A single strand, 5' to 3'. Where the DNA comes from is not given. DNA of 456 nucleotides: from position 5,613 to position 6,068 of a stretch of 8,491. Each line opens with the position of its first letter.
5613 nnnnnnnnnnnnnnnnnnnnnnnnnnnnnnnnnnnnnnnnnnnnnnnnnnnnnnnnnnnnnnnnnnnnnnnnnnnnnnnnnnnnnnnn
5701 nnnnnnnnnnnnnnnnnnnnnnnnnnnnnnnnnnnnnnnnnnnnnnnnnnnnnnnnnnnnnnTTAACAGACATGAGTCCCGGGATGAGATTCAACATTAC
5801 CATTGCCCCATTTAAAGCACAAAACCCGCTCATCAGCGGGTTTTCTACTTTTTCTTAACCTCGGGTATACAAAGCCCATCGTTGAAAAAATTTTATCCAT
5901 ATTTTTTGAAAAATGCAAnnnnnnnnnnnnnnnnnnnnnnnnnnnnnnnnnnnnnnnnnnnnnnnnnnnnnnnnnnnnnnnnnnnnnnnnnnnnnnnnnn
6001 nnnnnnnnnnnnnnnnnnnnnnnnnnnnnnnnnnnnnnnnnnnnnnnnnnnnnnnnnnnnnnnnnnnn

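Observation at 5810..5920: Late-promoter-like unit: strong minus-strand promoter firing directly into a terminator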

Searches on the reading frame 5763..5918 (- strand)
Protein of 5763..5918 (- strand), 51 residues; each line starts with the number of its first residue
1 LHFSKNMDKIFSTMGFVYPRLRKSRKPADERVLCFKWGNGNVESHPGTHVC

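Call 13: search_protein_families(library=ncbifam, proteins=[window:5763-5918:-], max_evalue=0.01)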
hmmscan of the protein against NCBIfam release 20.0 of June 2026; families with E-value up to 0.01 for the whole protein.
window:5763-5918:- (51 aa): 0 families
